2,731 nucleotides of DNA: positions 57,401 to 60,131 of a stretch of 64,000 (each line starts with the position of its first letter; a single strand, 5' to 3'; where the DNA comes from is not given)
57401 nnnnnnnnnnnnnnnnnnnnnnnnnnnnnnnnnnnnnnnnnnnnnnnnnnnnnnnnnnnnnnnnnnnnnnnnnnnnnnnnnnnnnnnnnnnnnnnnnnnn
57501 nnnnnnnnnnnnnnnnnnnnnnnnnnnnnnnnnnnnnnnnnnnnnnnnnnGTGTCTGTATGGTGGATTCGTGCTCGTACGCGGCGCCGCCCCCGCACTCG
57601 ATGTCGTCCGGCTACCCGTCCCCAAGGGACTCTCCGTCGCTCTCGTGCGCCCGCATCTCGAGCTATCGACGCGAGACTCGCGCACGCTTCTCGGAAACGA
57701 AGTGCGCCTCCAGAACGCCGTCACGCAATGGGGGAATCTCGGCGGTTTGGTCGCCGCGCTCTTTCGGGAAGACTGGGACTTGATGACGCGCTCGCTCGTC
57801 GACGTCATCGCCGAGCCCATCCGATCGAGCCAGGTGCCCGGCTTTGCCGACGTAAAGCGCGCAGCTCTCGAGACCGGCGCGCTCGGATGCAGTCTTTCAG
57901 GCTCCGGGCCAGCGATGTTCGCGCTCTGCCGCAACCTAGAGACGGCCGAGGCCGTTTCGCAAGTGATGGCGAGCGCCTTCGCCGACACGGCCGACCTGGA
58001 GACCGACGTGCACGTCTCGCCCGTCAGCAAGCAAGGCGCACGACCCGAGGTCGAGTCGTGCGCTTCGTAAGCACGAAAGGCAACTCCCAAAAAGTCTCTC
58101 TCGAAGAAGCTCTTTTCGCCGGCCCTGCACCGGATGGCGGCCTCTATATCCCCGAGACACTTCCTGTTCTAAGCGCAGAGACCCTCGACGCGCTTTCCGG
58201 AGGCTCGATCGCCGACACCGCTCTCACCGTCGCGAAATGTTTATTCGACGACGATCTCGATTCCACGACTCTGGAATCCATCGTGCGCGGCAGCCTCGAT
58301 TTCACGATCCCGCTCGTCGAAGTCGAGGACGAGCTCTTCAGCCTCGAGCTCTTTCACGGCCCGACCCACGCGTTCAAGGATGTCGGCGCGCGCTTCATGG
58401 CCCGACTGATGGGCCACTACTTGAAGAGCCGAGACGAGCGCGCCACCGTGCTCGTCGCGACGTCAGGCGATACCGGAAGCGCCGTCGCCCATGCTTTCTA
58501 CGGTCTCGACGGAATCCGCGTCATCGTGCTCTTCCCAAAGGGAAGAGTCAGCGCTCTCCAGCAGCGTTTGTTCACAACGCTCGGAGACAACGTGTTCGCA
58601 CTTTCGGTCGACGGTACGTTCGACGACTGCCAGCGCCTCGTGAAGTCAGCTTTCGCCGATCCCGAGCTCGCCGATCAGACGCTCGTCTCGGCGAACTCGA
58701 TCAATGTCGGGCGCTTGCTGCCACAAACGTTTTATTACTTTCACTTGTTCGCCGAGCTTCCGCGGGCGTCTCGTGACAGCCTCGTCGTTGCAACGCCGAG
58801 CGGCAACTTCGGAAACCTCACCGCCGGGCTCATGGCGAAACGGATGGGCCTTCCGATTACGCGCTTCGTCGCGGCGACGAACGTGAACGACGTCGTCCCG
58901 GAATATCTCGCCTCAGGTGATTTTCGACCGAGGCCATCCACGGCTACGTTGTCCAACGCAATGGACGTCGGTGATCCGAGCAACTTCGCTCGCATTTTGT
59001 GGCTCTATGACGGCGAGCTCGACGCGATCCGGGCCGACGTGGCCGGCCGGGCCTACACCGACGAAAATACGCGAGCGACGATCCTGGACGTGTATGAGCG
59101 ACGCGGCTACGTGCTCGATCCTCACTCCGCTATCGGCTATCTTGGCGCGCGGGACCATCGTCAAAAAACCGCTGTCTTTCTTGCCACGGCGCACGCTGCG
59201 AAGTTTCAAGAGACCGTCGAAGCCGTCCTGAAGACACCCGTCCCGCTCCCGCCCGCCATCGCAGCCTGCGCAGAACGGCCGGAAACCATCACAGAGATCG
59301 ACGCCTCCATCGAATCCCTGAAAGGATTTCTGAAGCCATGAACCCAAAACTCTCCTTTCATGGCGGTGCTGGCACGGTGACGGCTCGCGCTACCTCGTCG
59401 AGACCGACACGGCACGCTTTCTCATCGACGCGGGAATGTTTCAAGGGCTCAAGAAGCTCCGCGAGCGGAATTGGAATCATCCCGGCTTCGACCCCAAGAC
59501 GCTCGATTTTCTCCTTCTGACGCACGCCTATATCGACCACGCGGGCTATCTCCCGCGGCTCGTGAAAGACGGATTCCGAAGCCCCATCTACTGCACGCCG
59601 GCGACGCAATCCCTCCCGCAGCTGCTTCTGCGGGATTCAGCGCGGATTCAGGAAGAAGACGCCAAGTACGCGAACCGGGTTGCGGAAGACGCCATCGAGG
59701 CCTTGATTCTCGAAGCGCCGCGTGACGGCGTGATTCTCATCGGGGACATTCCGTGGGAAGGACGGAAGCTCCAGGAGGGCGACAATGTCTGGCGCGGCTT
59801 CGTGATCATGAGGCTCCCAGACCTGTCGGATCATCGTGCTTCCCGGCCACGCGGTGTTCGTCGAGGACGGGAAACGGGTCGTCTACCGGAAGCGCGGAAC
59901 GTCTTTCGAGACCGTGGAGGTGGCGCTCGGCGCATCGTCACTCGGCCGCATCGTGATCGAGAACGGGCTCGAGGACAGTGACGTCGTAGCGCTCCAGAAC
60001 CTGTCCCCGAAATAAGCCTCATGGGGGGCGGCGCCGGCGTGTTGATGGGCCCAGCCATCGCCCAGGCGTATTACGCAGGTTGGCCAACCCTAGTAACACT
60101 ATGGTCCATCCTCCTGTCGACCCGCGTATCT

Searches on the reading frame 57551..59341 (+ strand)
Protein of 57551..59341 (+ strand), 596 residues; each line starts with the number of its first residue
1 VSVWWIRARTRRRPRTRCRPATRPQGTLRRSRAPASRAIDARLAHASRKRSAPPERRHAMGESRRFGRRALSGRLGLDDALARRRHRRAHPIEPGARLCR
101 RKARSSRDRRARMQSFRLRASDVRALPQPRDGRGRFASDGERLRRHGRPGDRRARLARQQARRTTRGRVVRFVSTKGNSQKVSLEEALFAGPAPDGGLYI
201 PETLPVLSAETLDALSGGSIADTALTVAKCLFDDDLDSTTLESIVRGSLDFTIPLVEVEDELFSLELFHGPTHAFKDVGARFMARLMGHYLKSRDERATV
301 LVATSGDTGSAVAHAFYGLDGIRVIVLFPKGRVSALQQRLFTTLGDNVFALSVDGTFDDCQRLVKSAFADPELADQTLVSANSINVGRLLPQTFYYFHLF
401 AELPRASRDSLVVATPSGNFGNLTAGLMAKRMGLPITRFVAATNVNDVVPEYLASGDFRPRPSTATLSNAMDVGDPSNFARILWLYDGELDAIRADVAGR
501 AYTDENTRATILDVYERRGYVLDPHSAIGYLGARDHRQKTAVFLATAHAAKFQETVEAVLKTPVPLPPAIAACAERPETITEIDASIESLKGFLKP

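Call 8: search_protein_families(library=pfam, proteins=[window:57551-59341:+], max_evalue=0.01)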
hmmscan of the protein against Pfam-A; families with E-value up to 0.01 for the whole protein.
window:57551-59341:+ (596 aa): 3 families
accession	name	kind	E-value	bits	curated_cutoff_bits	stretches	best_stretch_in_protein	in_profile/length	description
PF00291.31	PALP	-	5e-24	85.6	35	1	264-539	27-280/295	Pyridoxal-phosphate dependent enzyme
PF14821.11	Thr_synth_N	-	1.1e-17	64.4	25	1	171-248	1-78/79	Threonine synthase N terminus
PF24857.1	THR4_C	-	9e-05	23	27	1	534-562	14-43/85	Threonine synthase, C-terminal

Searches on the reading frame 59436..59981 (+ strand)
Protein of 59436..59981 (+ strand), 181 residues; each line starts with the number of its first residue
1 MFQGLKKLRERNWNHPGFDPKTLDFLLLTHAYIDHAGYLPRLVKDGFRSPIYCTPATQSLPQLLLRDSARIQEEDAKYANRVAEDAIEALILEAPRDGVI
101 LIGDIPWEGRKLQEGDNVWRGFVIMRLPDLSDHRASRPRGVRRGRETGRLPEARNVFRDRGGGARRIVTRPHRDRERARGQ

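Call 64: search_protein_families(library=pfam, proteins=[window:59436-59981:+], max_evalue=0.001)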
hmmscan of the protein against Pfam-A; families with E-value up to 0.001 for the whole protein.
window:59436-59981:+ (181 aa): 0 families

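Call 96: search_protein_families(library=pfam, proteins=[window:59436-59981:+], max_evalue=5)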
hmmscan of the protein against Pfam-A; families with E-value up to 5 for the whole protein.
window:59436-59981:+ (181 aa): 3 families
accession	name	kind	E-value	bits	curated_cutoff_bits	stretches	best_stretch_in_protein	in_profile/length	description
PF12706.13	Lactamase_B_2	-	0.0018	18.3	27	1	14-59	23-68/200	Beta-lactamase superfamily domain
PF00753.33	Lactamase_B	-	0.0044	17.4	22.7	1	17-67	38-88/196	Metallo-beta-lactamase superfamily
PF16661.11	Lactamase_B_6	-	0.013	15.3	27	1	21-80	34-98/193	Metallo-beta-lactamase superfamily domain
